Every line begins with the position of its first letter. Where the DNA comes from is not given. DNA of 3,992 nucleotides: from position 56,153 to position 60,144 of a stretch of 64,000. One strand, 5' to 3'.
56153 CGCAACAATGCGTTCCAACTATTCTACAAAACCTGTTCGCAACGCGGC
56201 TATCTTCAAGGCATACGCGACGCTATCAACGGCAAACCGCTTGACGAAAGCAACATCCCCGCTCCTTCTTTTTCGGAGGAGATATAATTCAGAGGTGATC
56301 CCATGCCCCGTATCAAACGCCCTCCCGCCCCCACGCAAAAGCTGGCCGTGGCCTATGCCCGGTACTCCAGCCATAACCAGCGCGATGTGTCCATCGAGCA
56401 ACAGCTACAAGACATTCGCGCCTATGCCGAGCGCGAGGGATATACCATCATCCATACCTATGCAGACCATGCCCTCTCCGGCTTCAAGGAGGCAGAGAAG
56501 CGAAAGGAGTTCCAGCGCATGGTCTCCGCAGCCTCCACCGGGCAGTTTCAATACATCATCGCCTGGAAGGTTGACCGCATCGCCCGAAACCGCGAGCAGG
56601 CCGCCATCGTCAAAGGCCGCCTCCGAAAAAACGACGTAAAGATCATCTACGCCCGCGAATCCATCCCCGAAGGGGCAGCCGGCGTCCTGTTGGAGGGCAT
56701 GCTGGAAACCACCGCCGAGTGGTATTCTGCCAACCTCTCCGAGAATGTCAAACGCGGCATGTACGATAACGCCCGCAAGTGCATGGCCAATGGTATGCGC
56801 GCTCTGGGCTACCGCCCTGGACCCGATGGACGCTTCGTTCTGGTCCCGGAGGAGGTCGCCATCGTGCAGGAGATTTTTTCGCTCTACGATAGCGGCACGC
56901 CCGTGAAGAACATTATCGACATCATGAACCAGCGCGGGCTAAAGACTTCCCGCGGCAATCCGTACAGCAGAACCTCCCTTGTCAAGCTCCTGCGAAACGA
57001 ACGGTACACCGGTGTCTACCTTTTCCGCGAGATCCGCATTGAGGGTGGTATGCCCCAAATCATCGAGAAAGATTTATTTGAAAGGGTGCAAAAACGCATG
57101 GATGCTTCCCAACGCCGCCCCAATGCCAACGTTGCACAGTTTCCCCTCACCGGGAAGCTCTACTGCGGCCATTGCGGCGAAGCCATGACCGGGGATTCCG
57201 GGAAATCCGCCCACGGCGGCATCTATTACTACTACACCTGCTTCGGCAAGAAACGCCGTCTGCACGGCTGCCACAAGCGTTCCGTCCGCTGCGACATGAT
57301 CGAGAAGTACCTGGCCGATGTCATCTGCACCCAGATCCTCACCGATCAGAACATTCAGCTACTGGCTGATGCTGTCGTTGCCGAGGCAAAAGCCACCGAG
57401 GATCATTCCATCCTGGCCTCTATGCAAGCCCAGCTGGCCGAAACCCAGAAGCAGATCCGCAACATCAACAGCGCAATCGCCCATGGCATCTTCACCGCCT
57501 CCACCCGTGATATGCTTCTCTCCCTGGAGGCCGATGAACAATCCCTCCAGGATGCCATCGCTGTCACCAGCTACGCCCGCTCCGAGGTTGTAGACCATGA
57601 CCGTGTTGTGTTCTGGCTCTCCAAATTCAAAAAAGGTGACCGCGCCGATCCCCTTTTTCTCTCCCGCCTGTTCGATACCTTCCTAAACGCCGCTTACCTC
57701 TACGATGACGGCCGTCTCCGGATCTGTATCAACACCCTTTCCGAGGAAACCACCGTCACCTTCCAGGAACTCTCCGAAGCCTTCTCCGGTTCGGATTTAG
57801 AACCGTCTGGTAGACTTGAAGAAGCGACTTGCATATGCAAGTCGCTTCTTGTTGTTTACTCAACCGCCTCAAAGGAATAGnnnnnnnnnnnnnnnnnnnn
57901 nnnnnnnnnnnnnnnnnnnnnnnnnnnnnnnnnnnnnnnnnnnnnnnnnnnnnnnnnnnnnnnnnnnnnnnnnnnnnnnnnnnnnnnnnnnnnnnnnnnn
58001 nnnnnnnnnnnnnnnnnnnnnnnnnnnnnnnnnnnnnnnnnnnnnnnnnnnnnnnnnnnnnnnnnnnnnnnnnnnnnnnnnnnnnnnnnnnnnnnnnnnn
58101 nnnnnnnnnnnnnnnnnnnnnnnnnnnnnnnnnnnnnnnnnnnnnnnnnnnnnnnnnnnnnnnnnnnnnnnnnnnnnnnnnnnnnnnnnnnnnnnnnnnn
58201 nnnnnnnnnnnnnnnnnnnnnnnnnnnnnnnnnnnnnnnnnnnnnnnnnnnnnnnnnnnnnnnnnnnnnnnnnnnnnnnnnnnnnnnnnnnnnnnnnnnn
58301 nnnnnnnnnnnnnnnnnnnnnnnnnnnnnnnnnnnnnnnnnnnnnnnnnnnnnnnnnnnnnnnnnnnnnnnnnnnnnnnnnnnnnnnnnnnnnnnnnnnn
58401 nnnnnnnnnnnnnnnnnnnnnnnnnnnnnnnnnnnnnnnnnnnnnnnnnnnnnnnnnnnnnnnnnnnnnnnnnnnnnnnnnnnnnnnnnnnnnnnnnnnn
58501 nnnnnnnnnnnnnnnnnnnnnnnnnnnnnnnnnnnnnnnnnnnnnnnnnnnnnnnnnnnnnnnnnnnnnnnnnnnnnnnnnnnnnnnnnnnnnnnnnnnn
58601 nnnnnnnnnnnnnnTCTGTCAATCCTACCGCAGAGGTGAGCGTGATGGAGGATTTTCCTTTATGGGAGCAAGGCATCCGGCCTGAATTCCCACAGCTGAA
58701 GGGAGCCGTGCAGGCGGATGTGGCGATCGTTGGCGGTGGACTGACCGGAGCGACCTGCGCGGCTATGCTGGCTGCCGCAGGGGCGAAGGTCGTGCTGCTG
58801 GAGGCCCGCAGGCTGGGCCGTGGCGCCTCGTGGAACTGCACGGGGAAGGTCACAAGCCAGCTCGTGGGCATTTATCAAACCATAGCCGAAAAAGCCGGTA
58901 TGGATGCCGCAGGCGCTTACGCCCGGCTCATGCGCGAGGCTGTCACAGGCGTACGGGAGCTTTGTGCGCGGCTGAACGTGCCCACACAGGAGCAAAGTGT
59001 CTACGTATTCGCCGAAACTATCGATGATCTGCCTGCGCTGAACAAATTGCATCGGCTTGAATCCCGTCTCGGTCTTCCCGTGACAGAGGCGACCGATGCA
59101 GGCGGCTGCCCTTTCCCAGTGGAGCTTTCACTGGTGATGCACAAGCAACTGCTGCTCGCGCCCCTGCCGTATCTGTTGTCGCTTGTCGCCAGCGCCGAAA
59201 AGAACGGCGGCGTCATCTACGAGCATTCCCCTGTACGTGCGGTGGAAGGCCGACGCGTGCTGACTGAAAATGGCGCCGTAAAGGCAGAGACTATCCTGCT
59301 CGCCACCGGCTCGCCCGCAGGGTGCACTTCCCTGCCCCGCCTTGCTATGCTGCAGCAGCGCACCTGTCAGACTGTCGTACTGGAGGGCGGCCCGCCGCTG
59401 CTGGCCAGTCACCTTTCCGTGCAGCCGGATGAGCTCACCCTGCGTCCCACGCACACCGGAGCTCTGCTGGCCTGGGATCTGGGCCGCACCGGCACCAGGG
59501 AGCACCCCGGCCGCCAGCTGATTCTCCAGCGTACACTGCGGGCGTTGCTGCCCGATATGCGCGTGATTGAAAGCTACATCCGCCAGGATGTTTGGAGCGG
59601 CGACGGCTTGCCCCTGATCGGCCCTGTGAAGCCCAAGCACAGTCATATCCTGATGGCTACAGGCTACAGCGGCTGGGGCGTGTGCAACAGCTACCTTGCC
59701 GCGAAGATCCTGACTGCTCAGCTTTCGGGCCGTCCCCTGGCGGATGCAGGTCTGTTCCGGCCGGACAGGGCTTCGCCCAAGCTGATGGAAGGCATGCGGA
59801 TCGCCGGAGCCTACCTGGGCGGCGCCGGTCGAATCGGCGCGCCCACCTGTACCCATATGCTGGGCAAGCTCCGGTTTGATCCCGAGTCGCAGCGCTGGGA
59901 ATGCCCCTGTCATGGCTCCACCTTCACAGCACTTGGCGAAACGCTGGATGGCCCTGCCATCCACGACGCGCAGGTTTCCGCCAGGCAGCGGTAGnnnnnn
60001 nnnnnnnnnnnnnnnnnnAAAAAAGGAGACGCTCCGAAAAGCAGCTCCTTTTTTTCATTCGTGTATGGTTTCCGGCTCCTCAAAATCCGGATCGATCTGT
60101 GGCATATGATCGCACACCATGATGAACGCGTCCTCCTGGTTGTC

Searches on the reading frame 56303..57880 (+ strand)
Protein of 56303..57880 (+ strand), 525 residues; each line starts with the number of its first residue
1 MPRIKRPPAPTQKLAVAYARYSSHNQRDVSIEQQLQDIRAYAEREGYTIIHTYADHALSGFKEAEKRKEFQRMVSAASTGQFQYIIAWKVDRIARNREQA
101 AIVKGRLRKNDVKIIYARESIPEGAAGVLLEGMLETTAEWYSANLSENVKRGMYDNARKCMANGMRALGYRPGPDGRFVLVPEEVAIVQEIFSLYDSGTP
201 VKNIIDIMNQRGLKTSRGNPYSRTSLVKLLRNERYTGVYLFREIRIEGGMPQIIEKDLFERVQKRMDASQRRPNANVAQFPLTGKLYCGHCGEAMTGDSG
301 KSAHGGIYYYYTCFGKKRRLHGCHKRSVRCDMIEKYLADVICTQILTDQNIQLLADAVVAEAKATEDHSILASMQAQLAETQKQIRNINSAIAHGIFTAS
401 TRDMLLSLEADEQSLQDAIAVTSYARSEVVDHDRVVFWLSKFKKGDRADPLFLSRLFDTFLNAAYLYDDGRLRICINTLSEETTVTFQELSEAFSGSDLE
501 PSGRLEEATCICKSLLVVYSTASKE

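Call 30: search_protein_families(library=pfam, proteins=[window:56303-57880:+], max_evalue=0.001)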
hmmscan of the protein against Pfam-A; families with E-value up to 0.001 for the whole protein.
window:56303-57880:+ (525 aa): 3 families
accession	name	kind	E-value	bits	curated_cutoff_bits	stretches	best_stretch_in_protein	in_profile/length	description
PF00239.26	Resolvase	-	1.7e-27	96.7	23.3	1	15-158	1-141/145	Resolvase, N terminal domain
PF07508.19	Recombinase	-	6.9e-18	65.2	21.1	1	182-267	1-100/102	Recombinase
PF13408.12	Zn_ribbon_recom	-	2.8e-12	47.3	25.3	1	281-341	1-57/58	Recombinase zinc beta ribbon domain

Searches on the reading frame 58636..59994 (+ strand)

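Call 30: search_protein_families(library=pfam, proteins=[window:58636-59994:+], max_evalue=0.001)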
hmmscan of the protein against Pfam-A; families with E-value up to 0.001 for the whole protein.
window:58636-59994:+ (452 aa): 10 families
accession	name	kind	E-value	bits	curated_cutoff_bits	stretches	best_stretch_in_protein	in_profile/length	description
PF01266.30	DAO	-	7.9e-42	144.5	27.9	1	28-361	1-352/353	FAD dependent oxidoreductase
PF07992.20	Pyr_redox_2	-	1.2e-07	32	26.1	1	25-58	141-174/291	Pyridine nucleotide-disulphide oxidoreductase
PF13450.12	NAD_binding_8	-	3.6e-06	27.6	21.9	1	31-59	1-30/68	NAD(P)-binding Rossmann-like domain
PF01494.25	FAD_binding_3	-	5.2e-06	26.3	22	1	27-65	2-40/349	FAD binding domain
PF12831.13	FAD_oxidored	-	1.6e-05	24.9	27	1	28-104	1-58/416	FAD dependent oxidoreductase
PF01946.23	Thi4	-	2.1e-05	24.3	26.2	1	18-75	9-66/235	Thi4 family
PF00355.32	Rieske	-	6.7e-05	23.2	20.3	1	404-444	42-83/88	Rieske [2Fe-2S] domain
PF00890.30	FAD_binding_2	-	0.00013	21.7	20.4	1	28-70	1-43/414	FAD binding domain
PF03486.20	HI0933_like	-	0.00036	20.5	50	0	28-62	2-37/244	HI0933-like protein Rossmann domain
PF00070.33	Pyr_redox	-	0.00098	20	22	0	29-58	2-31/82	Pyridine nucleotide-disulphide oxidoreductase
